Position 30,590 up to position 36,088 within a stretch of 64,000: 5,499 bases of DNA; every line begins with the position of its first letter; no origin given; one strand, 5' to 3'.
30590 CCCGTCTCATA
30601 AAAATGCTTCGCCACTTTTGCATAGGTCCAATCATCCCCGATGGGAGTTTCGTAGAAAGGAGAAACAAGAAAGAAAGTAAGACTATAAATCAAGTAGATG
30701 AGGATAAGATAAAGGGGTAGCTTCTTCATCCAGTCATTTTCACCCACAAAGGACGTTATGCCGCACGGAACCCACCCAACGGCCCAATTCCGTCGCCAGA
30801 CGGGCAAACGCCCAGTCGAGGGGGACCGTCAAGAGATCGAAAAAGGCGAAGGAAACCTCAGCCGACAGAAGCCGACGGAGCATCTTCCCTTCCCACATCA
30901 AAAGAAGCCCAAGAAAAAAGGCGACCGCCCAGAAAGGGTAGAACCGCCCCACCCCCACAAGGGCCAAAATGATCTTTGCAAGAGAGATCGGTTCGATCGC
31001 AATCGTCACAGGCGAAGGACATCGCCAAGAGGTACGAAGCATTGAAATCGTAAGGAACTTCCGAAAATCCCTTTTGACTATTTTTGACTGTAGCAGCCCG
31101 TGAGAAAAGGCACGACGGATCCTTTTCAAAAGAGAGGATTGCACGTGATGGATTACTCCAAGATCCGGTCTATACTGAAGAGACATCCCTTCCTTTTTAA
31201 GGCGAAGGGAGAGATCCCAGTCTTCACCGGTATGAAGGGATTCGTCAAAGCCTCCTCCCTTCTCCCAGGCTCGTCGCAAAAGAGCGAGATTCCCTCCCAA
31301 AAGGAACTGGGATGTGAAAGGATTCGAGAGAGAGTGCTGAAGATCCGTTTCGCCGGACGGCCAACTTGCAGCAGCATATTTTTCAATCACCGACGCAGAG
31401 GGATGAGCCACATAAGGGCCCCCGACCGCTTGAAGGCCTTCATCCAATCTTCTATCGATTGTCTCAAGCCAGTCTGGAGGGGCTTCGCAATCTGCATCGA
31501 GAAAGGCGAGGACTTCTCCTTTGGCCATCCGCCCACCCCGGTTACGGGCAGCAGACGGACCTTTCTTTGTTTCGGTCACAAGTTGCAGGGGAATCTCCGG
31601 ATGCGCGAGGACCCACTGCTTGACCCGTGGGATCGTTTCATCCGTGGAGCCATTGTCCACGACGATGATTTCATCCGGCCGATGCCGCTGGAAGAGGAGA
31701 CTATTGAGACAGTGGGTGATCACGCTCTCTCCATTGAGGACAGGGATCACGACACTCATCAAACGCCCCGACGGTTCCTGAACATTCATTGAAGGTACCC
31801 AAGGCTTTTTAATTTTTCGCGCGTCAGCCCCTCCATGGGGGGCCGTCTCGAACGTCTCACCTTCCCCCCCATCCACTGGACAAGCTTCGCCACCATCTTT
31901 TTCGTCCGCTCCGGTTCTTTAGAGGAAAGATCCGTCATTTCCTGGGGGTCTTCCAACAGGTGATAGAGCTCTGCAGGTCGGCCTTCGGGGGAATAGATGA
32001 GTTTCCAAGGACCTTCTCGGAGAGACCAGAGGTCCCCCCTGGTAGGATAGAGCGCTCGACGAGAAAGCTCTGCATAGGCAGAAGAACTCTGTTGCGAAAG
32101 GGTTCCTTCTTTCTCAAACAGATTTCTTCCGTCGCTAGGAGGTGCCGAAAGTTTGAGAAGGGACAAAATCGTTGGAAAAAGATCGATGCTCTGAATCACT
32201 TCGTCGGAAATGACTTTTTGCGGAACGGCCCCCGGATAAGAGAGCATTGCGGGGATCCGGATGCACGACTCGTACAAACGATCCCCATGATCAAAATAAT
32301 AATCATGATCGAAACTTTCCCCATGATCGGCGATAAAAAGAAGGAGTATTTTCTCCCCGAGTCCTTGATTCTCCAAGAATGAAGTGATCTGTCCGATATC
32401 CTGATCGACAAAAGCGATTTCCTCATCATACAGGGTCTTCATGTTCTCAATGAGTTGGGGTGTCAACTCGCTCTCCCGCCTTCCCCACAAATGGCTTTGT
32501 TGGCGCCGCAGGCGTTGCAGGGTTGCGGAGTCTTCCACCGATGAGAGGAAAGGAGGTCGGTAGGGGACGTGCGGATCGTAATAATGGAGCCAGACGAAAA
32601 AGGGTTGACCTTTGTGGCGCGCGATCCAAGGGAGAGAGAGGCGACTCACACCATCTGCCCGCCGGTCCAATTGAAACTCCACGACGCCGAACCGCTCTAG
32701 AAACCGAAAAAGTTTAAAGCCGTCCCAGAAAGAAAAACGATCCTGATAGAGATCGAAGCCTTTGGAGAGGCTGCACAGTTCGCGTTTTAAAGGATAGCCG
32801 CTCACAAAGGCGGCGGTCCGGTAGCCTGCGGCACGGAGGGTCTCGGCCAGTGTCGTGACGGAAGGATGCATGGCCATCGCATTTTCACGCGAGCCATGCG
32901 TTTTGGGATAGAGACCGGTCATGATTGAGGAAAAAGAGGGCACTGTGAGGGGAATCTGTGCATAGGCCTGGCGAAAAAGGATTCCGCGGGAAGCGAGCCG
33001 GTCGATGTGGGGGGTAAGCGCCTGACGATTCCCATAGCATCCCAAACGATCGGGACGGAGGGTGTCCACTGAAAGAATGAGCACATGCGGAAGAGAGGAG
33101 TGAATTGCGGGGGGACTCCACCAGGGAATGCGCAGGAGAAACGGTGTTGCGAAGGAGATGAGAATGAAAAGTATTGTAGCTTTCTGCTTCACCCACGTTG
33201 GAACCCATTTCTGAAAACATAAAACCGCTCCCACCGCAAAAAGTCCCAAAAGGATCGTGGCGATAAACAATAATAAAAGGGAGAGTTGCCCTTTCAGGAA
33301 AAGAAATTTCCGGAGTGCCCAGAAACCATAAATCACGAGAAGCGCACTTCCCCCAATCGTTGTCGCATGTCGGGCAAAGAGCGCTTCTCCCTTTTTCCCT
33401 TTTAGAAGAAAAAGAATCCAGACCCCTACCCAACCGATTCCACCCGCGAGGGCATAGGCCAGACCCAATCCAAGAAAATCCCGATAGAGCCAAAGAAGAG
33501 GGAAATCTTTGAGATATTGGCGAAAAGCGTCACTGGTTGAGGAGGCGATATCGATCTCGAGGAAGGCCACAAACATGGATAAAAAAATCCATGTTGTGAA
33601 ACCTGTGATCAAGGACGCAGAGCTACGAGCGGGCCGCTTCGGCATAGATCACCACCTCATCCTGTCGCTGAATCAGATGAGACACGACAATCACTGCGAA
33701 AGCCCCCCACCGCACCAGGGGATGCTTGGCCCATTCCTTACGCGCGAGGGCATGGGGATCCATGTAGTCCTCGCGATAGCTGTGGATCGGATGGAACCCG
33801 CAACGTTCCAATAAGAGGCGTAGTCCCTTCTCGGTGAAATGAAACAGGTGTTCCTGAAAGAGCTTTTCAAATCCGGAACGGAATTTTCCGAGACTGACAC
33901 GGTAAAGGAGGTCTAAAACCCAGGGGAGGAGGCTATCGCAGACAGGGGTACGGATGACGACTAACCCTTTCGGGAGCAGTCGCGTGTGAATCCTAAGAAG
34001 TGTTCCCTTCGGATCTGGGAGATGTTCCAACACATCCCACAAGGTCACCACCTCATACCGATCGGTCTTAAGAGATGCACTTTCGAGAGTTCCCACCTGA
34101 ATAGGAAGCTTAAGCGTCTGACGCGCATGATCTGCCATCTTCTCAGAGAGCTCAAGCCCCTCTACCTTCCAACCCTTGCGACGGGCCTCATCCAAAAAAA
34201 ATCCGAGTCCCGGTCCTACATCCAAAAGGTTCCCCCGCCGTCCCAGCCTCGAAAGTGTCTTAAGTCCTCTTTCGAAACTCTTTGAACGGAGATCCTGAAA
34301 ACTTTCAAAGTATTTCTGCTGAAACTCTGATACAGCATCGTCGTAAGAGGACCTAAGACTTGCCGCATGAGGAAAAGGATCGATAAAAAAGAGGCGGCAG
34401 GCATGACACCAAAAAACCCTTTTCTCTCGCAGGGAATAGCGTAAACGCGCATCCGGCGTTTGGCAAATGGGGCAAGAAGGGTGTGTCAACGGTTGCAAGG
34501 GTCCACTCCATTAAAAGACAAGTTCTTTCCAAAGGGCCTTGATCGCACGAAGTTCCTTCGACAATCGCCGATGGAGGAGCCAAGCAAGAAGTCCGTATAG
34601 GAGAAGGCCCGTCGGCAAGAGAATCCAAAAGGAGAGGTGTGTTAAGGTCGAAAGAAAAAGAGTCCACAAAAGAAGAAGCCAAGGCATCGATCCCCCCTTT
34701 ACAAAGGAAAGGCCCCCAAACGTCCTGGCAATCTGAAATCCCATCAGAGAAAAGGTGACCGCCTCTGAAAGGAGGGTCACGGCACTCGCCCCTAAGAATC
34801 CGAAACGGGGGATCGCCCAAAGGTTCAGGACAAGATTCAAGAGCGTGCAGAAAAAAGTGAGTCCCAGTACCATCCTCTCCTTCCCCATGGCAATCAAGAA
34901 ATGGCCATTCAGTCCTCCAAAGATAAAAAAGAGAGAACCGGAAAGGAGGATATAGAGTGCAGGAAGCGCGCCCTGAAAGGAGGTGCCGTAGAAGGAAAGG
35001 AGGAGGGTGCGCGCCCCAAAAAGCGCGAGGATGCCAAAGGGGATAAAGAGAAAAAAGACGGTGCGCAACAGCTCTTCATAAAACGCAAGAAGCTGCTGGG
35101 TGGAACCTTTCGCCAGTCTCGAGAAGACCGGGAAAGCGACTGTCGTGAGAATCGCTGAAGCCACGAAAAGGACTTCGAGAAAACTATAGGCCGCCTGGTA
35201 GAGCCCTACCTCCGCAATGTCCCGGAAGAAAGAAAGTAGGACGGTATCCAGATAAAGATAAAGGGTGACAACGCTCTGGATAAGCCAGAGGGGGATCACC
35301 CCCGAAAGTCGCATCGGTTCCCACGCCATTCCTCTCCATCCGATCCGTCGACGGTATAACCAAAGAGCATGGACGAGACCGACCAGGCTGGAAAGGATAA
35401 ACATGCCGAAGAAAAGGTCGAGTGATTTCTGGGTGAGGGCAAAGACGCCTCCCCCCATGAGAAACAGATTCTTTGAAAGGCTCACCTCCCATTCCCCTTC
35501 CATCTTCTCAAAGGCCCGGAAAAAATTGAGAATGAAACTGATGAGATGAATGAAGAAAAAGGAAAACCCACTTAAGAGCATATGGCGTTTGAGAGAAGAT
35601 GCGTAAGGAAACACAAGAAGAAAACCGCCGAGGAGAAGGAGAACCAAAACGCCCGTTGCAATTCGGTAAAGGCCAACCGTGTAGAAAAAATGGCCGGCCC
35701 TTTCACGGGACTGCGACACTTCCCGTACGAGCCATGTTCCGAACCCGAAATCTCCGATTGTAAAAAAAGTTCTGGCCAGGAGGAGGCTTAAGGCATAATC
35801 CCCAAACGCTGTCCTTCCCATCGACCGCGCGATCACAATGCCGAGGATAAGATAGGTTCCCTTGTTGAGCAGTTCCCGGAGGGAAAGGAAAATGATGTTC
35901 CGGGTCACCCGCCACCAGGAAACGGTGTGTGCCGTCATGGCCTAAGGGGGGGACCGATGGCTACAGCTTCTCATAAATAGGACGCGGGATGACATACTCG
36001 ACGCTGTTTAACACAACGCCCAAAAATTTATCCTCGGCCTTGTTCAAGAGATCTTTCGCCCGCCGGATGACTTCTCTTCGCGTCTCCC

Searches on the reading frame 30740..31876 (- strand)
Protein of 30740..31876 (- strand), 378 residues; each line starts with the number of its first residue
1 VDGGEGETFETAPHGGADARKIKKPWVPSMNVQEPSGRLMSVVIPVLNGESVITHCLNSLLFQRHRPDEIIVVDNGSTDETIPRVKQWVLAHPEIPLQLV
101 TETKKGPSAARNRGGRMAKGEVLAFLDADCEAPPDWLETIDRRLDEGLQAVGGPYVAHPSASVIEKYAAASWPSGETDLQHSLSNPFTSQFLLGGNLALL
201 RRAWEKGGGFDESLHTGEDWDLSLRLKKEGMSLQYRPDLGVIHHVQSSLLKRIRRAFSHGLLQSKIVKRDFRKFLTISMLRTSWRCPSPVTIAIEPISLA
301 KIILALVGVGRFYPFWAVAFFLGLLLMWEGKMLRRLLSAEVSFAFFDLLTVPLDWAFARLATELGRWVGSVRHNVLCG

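Call 16: search_protein_families(library=pfam, proteins=[window:30740-31876:-], max_evalue=0.001)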
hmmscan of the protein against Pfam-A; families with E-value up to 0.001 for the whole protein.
window:30740-31876:- (378 aa): 6 families
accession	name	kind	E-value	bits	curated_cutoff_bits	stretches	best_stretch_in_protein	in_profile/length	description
PF00535.33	Glycos_transf_2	-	2.5e-28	99.5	23.3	1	41-192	1-152/168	Glycosyl transferase family 2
PF13641.12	Glyco_tranf_2_3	-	2.6e-22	80.4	27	1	40-256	3-224/230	Glycosyltransferase like family 2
PF10111.15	Glyco_tranf_2_2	-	1.8e-21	77.3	27.3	1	41-238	1-212/276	Glycosyltransferase like family 2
PF13632.12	Glyco_trans_2_3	-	2.4e-15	57.3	27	1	124-326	3-194/198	Glycosyl transferase family group 2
PF13506.12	Glyco_transf_21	-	0.00011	22.2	21.7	1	116-246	27-157/174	Glycosyl transferase family 21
PF02709.20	Glyco_transf_7C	-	0.00037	20.5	23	1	189-239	16-69/78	N-terminal domain of galactosyltransferase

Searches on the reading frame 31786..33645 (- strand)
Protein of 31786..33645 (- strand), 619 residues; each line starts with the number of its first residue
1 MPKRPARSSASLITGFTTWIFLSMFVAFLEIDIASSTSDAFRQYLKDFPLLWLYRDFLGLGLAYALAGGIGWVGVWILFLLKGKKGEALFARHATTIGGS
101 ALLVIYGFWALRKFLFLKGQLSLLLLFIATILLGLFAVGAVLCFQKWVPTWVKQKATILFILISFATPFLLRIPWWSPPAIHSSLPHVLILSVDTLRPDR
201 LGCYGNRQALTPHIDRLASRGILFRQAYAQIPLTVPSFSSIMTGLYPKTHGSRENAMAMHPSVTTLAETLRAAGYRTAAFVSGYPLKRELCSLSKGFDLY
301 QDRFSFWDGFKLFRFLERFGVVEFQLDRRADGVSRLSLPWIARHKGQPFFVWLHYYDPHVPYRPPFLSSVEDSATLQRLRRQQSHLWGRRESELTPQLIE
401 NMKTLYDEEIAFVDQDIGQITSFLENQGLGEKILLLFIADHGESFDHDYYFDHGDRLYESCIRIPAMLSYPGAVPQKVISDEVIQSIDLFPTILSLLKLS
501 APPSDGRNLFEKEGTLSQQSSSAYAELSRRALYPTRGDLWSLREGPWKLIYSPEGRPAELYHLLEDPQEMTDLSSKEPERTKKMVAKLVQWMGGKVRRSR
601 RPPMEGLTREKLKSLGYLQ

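Call 16: search_protein_families(library=pfam, proteins=[window:31786-33645:-], max_evalue=0.001)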
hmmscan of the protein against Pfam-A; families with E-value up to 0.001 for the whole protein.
window:31786-33645:- (619 aa): 3 families
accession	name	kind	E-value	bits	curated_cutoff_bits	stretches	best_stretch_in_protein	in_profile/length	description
PF00884.28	Sulfatase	-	1.5e-42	146.4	25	1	186-497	1-299/301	Sulfatase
PF01663.27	Phosphodiest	-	2.8e-13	50.6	23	1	188-257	1-67/342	Type I phosphodiesterase / nucleotide pyrophosphatase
PF16347.10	SGSH_C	-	8.9e-10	39.4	29.3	1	451-588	6-144/154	N-sulphoglucosamine sulphohydrolase, C-terminal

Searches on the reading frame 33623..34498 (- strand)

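Call 16: search_protein_families(library=pfam, proteins=[window:33623-34498:-], max_evalue=0.001)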
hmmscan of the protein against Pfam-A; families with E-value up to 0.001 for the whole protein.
window:33623-34498:- (291 aa): 5 families
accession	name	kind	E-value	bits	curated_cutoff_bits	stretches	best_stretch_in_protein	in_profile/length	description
PF13489.12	Methyltransf_23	-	6.7e-25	88.2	27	1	76-239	10-163/164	Methyltransferase domain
PF08241.18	Methyltransf_11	-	1.3e-12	48.6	21.2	1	92-182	1-95/95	Methyltransferase domain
PF08242.18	Methyltransf_12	-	1.6e-10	42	30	1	92-179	1-97/98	Methyltransferase domain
PF13649.12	Methyltransf_25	-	1.1e-09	39.2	27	1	92-178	2-97/97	Methyltransferase domain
PF13847.12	Methyltransf_31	-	1.1e-05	25.6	27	1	90-188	6-115/145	Methyltransferase domain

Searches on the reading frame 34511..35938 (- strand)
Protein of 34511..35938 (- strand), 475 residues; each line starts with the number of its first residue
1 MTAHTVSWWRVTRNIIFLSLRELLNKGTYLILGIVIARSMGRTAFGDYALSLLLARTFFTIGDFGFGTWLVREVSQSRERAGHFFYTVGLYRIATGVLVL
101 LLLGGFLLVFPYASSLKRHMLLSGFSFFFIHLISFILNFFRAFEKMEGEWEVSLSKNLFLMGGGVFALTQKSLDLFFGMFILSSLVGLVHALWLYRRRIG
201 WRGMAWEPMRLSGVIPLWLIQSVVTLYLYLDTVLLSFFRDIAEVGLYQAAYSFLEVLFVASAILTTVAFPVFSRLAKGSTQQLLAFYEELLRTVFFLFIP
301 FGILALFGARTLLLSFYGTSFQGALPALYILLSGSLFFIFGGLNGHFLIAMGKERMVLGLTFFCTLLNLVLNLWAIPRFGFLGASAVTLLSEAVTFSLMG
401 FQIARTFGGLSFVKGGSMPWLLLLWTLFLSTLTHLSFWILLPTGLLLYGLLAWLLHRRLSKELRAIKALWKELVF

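Call 16: search_protein_families(library=pfam, proteins=[window:34511-35938:-], max_evalue=0.001)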
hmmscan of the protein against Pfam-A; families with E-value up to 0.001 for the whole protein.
window:34511-35938:- (475 aa): 2 families
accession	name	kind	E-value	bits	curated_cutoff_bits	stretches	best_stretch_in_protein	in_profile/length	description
PF01943.22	Polysacc_synt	-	1.9e-23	83.7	28.2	1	11-275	1-273/274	Polysaccharide biosynthesis protein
PF13440.11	Polysacc_synt_3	-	1.8e-12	47.6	23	1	35-324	1-291/293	Polysaccharide biosynthesis protein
